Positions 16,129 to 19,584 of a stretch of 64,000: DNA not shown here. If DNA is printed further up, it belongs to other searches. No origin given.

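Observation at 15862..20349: HNH endonuclease, then PLD-nuclease/DEAH-helicase/DUF3427 giant, then NUDIX hydrolase: a co-directional trio resembling a defense operon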

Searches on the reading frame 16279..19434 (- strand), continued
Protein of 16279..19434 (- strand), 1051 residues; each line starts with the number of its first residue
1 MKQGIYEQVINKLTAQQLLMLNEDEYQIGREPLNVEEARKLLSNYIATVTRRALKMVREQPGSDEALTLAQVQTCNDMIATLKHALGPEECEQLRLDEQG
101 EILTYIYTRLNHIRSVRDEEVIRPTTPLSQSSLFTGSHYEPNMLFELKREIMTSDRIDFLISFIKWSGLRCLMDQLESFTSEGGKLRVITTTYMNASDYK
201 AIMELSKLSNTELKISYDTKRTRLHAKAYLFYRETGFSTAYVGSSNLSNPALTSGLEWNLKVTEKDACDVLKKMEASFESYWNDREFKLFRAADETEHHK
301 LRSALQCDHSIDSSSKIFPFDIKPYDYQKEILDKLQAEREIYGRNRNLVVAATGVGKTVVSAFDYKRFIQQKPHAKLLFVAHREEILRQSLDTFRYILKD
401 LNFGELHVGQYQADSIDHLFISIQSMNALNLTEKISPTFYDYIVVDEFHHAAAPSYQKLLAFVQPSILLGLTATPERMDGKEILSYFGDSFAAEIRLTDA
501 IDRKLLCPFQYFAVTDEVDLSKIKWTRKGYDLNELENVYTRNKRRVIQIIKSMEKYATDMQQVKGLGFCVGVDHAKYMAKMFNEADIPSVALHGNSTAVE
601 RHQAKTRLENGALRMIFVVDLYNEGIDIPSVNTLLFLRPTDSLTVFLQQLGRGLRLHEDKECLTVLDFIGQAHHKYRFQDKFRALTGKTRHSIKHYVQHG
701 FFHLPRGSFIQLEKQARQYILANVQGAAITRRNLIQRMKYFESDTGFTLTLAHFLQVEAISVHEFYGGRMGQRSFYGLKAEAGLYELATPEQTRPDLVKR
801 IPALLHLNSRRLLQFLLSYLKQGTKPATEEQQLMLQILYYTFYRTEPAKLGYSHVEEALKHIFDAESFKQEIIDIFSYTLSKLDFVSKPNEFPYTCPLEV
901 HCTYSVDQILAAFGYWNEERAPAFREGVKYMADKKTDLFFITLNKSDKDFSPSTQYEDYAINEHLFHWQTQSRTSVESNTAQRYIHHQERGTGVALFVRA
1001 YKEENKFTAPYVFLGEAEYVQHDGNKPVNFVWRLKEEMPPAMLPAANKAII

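Call 12: find_related_loci(query=A1, collection=genome_contigs, flank=8000)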
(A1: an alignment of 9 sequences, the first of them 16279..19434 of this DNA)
Query A1 (1051 aa) in genome_contigs; peptide patterns used: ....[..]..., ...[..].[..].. (x = any residue, [..] = any of these).
377 stretches matched a pattern; 351 encode a relative of the query (tblastn E <= 1e-3); the best 80 are kept; 80 distinct loci.
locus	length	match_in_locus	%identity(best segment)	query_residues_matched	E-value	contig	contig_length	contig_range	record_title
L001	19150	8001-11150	71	1-1051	0e+0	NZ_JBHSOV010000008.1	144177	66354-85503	Cohnella faecalis strain CGMCC 1.13587 GCM70022185_7, whole genome shotgun sequence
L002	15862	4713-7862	70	1-1051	0e+0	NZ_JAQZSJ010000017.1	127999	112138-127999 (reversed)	Cohnella caldifontis strain YIM B05605 Scaffold17, whole genome shotgun sequence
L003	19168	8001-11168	69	1-1051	0e+0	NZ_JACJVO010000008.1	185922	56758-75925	Cohnella zeiphila strain CBP-2801 contig_8, whole genome shotgun sequence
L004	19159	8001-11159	71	1-1051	0e+0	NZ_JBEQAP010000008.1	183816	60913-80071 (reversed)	MAG: Cohnella sp. isolate 03V1_S199.semibin_refined.110_sub NODE_87_length_183816_cov_3.234696, whole genome shotgun seq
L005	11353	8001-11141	69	1-1051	0e+0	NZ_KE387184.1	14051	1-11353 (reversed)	Aneurinibacillus terranovensis DSM 18919 H525DRAFT_scaffold00066.66, whole genome shotgun sequence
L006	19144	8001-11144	69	1-1050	0e+0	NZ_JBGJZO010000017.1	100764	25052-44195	Paenibacillus sp. sgz500958 Scaffold17, whole genome shotgun sequence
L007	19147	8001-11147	68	1-1050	0e+0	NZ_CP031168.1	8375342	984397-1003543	Paenibacillus sp. H1-7 chromosome, complete genome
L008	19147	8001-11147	68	1-1050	0e+0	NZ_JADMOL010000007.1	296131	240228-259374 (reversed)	Paenibacillus sp. 1001270B_150601_E10 NODE_7_length_296131_cov_4.47967, whole genome shotgun sequence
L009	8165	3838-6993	69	1-1051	0e+0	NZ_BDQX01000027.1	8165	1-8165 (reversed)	Paenibacillus agaridevorans strain T-3040, whole genome shotgun sequence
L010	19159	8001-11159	68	1-1051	0e+0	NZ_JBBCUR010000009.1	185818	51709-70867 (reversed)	Paenibacillus sp. MMO-177 contig00009, whole genome shotgun sequence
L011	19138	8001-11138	68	1-1051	0e+0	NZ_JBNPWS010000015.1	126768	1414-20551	Paenibacillus sp. DS2015 Ga0466927_15, whole genome shotgun sequence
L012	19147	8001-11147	69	1-1050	0e+0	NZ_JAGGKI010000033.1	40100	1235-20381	Paenibacillus lactis strain DSM 15596 Ga0454112_33, whole genome shotgun sequence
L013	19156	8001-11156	67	1-1051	0e+0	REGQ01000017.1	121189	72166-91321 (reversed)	Paenibacillaceae bacterium strain CAVE-418 NODE_20_length_121189_cov_186.312694, whole genome shotgun sequence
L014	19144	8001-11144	68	1-1051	0e+0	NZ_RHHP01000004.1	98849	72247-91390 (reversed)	Brevibacillus centrosporus strain NRRL NRS 664 contig_4, whole genome shotgun sequence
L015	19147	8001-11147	68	1-1050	0e+0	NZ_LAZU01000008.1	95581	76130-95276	Paenibacillus sp. DMB20 gs_20, whole genome shotgun sequence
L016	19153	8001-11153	69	1-1051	0e+0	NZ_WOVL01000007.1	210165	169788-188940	Paenibacillus sp. NEAU-GSW1 Scaffold7, whole genome shotgun sequence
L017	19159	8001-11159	68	1-1051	0e+0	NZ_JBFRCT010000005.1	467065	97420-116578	Paenibacillus sp. YAF4_2 SCAFFOLD_4, whole genome shotgun sequence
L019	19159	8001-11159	68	1-1051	0e+0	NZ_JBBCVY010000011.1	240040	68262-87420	Paenibacillus sp. MMO-58 contig00011, whole genome shotgun sequence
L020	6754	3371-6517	67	1-1051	0e+0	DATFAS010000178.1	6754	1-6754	MAG TPA_asm: Bacillota bacterium isolate SMAG_U8508 k141_27220, whole genome shotgun sequence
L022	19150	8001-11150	67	1-1051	0e+0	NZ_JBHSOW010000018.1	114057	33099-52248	Paenibacillus solisilvae strain CGMCC 1.16619 platanus_K_17_124_18, whole genome shotgun sequence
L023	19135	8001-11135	67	1-1051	0e+0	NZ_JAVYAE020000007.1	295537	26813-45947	Paenibacillus hubeiensis strain ES5-4 NODE_7_length_295537_cov_97.743241, whole genome shotgun sequence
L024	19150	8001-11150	67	1-1051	0e+0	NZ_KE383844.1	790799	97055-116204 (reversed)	Paenibacillus harenae DSM 16969 H581DRAFT_scaffold00003.3, whole genome shotgun sequence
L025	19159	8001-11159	68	1-1051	0e+0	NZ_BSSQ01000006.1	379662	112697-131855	Paenibacillus glycanilyticus strain mu1 sequence06, whole genome shotgun sequence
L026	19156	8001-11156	68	1-1051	0e+0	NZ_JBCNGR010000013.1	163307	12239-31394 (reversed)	Paenibacillus algorifonticola strain NRS-1337 NRS_1337_contig_0000013, whole genome shotgun sequence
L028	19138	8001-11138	68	1-1051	0e+0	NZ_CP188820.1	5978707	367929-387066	Paenibacillus sp. FA6 chromosome, complete genome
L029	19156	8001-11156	68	1-1051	0e+0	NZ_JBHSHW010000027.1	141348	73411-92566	Paenibacillus sp. GCM10023252 strain CGMCC 1.19063 GCM70023252_10, whole genome shotgun sequence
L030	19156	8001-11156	65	1-1051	0e+0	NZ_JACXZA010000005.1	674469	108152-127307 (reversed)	Paenibacillus terricola strain PR3 contig5, whole genome shotgun sequence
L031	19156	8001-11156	67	1-1051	0e+0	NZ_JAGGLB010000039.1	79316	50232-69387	Paenibacillus eucommiae strain DSM 26048 Ga0454136_39, whole genome shotgun sequence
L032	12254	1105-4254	67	1-1051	0e+0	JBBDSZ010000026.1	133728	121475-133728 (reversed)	MAG: Paenibacillaceae bacterium isolate LejiaC_42_57 Lejia_C_246_length_133728_cov_35, whole genome shotgun sequence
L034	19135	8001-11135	66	1-1051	0e+0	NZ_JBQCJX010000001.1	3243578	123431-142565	Paenibacillus sp. SAF-068 NODE_1_length_3243578_cov_551.610037, whole genome shotgun sequence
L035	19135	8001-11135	66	1-1051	0e+0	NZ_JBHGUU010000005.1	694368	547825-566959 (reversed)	MAG: Paenibacillus sp. isolate bin.014_ECombo k141_112380, whole genome shotgun sequence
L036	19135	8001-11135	66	1-1051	0e+0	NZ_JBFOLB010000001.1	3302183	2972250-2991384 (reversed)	Paenibacillus xylanilyticus strain 179-F 6A4 NHS NODE_1_length_3302183_cov_83.667758, whole genome shotgun sequence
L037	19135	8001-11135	66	1-1051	0e+0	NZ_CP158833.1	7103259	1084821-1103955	Paenibacillus amylolyticus strain PAE4 chromosome, complete genome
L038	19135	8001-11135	66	1-1051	0e+0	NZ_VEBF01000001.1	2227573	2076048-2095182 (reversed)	Paenibacillus xylanexedens strain DE0301 NODE_1_length_2227573_cov_39.703333, whole genome shotgun sequence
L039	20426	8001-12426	66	1-1051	0e+0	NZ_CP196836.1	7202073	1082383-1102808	Paenibacillus sp. QZ-Y1 chromosome, complete genome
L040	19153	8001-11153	64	1-1051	0e+0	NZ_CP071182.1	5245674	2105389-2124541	Alicyclobacillus mengziensis strain S30H14 chromosome, complete genome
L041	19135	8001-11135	65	1-1051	0e+0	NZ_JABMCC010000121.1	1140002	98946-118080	Paenibacillus taichungensis strain DSM 19942 k141_181, whole genome shotgun sequence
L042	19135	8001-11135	65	1-1051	0e+0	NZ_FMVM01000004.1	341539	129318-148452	Paenibacillus polysaccharolyticus strain BL9, whole genome shotgun sequence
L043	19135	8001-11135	65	1-1051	0e+0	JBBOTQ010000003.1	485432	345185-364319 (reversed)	Priestia sp. FSL H7-0729 PS01415_SAMN25893906_3, whole genome shotgun sequence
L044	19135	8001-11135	65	1-1051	0e+0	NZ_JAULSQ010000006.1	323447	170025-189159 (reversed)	Paenibacillus sp. ClWae2A sequence06, whole genome shotgun sequence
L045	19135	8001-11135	65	1-1051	0e+0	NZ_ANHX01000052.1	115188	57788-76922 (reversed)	Paenibacillus sp. PAMC 26794 5104_52, whole genome shotgun sequence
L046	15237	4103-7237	65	1-1051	0e+0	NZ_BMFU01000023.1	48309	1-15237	Paenibacillus silvae strain CGMCC 1.12770 sequence23, whole genome shotgun sequence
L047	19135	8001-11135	65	1-1051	0e+0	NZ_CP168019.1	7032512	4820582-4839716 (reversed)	Paenibacillus amylolyticus strain Cl19 chromosome, complete genome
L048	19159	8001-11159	69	1-1051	0e+0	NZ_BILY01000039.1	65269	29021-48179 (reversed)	Paenibacillus glycanilyticus NBRC 16618 PGL01S_CON00039, whole genome shotgun sequence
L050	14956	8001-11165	62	1-1051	0e+0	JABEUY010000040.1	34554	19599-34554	MAG: Bacilli bacterium isolate MAG 16 k99_352551, whole genome shotgun sequence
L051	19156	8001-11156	68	1-1051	0e+0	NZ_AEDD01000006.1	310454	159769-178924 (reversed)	Paenibacillus curdlanolyticus YK9 ctg105, whole genome shotgun sequence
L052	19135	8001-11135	65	1-1051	0e+0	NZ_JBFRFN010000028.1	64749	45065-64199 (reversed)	Paenibacillus sp. 2TAF8 SCAFFOLD_27, whole genome shotgun sequence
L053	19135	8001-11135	65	1-1051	0e+0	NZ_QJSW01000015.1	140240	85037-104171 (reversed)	Paenibacillus barcinonensis strain CECT 7022 Ga0244599_115, whole genome shotgun sequence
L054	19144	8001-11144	68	1-1051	0e+0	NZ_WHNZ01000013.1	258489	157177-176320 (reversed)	Paenibacillus planticolens strain LMG 31457 Contig_12_102.83, whole genome shotgun sequence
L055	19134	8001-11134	66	1-1051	0e+0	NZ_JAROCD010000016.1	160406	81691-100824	Paenibacillus vandeheii strain F6_3S_P_1C NODE_16_length_160406_cov_267.484660, whole genome shotgun sequence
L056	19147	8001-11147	61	1-1051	0e+0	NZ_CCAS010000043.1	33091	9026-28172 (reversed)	Neobacillus jeddahensis strain JCE, whole genome shotgun sequence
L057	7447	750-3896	60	1-1051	0e+0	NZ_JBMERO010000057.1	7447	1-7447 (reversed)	Bacillus sp. DJP31 57, whole genome shotgun sequence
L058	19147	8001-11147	60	1-1051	0e+0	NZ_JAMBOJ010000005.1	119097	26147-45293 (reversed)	Cytobacillus firmus strain AMY 5.1.1 NODE_5, whole genome shotgun sequence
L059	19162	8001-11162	60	1-1051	0e+0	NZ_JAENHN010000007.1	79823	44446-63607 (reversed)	Clostridium yunnanense strain YIM B02505 GCM70020050_7, whole genome shotgun sequence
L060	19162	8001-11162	60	1-1051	0e+0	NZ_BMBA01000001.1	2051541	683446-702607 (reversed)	Clostridium zeae strain CSC2 sequence01, whole genome shotgun sequence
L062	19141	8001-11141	60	1-1051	0e+0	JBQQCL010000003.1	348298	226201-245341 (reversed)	Pseudalkalibacillus sp. R45 contig_3, whole genome shotgun sequence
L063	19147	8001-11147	60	1-1051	0e+0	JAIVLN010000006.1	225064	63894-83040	Rossellomorea aquimaris strain EaN35-1 EaN35-1_ctg0006, whole genome shotgun sequence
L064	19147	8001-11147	58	1-1051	0e+0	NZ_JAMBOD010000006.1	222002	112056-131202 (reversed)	Fictibacillus nanhaiensis strain MER TA 111 NODE_6_, whole genome shotgun sequence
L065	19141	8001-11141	65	1-1051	0e+0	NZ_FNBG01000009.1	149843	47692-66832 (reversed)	Fontibacillus panacisegetis strain DSM 28129, whole genome shotgun sequence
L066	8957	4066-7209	60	1-1051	0e+0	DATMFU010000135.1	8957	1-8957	MAG TPA_asm: Niallia sp. isolate SMAG_U13471 k141_6894, whole genome shotgun sequence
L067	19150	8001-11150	60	1-1051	0e+0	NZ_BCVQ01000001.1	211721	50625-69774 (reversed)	Rossellomorea vietnamensis NBRC 101237, whole genome shotgun sequence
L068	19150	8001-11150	59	1-1051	0e+0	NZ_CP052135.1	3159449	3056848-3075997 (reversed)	Bacillus fonticola strain CS13 chromosome, complete genome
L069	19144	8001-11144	59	1-1051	0e+0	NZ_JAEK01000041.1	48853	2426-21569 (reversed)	Bacillus sp. J37 BacJ37DRAFT_c40_C, whole genome shotgun sequence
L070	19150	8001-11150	58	1-1051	0e+0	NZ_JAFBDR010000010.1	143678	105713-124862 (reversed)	Aquibacillus albus strain DSM 23711 Ga0454030_10, whole genome shotgun sequence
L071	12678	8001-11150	59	1-1051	0e+0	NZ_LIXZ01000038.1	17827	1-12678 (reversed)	Rossellomorea vietnamensis strain UCD-SED5 scaffold_36, whole genome shotgun sequence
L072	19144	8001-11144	59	1-1051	0e+0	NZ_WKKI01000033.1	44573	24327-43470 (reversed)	Metabacillus lacus strain KCTC 33946 Contig033, whole genome shotgun sequence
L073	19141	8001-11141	59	3-1051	0e+0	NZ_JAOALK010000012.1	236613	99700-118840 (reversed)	Aquibacillus koreensis strain JCM 12387 589, whole genome shotgun sequence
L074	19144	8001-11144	59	1-1051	0e+0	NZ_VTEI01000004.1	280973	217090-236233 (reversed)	Rossellomorea vietnamensis strain CH34_1T scaffold4.1, whole genome shotgun sequence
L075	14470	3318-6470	58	1-1051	0e+0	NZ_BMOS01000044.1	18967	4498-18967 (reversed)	Oceanobacillus indicireducens strain JCM 17251 sequence44, whole genome shotgun sequence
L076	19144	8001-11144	59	1-1051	0e+0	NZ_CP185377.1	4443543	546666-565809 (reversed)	Bacillus salacetis strain SM2309 chromosome, complete genome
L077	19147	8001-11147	58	1-1051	0e+0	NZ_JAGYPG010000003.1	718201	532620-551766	Lederbergia citri strain FJAT-49780 Scaffold3, whole genome shotgun sequence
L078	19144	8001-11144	59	1-1051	0e+0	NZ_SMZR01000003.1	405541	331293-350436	Jeotgalibacillus sp. S-D1 NODE_3_length_405541_cov_290.284845, whole genome shotgun sequence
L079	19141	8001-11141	58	1-1051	0e+0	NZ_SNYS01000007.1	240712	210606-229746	Methanimicrococcus blatticola strain DSM 13328 Ga0215689_103, whole genome shotgun sequence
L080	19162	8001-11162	60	1-1051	0e+0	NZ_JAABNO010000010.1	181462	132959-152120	Clostridium sp. C8-1-8 NODE_10_length_181462_cov_238.097912, whole genome shotgun sequence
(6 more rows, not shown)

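Call 70: predict_structure(alignment_id=A3)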
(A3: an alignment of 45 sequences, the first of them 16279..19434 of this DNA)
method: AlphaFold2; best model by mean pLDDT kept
length: 1051 residues; sequences in the alignment: 45
mean_pLDDT: 62.5   pTM: 0.35
mean pLDDT of the five models: 62.5, 62.3, 61.6, 59.8, 56.5
residues with pLDDT >= 90: 41; 70-90: 403; 50-70: 291; < 50: 316
segments of 3 or more residues with pLDDT < 50: 1-15, 21-23, 25-40, 82-84, 86-142, 242-265, 276-285, 307-326, 476-481, 495-509, 512-518, 525-529, 623-626, 640-694, 697-715, 918-924, 946-974
pLDDT, mean of each block of 10 residues (from residue 1): 33 49 39 40 51 54 51 51 47 38 34 26 32 43 63 82 73 87 87 74 89 79 57 64 40 32 48 48 59 82 62 29 45 79 75 68 88 87 75 78 59 72 72 82 81 69 85 55 53 40 32 49 50 73 75 64 77 87 88 77 80 81 52 64 44 41 31 31 34 46 43 49 62 87 87 86 78 85 74 73 81 91 86 87 75 85 86 91 70 69 61 56 54 71 49 27 26 51 69 72 56 67 51 62 66 58
secondary structure, 60 per line:
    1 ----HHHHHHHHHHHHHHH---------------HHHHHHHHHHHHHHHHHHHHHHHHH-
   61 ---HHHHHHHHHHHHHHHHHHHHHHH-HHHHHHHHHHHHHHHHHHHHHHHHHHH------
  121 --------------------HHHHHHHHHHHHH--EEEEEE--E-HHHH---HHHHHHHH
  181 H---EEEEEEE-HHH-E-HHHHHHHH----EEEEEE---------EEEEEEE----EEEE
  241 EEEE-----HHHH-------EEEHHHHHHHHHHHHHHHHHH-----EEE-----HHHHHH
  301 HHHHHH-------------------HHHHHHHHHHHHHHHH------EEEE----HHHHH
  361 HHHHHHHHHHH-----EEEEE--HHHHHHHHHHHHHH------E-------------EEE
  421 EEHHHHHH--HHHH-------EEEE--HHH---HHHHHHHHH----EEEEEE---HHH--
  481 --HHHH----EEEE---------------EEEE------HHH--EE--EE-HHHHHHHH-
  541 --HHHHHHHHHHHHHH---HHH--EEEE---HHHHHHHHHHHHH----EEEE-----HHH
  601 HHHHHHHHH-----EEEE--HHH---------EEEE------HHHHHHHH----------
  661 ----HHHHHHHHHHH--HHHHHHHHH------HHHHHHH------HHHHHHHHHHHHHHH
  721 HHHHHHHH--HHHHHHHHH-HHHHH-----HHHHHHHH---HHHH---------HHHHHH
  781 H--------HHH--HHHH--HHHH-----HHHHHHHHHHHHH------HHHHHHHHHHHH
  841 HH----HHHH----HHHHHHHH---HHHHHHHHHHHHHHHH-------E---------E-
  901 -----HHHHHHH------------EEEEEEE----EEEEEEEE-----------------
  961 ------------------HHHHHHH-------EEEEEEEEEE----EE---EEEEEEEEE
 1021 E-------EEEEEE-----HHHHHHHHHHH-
elements in order (helices of 4 or more, strands of 3 or more residues): H5-19 H35-59 H64-86 H88-114 H141-153 E156-161 H166-169 H173-181 E185-191 H199-206 E211-216 E226-232 E237-244 H250-253 E261-263 H264-281 E287-289 H295-306 H326-341 E348-351 H356-371 E377-381 H384-397 E418-422 H423-428 H431-434 E442-445 H454-462 E467-472 H483-486 E491-494 E510-513 H532-539 H543-556 E565-568 H572-584 E589-592 H598-609 E615-618 E633-636 H643-650 H665-675 H678-686 H693-699 H706-728 H731-739 H741-745 H751-758 H762-765 H775-781 H795-798 H801-804 H810-822 H829-842 H847-850 H855-862 H866-881 H906-912 E925-931 E936-943 H979-985 E993-1002 E1012-1021 E1029-1034 H1040-1050
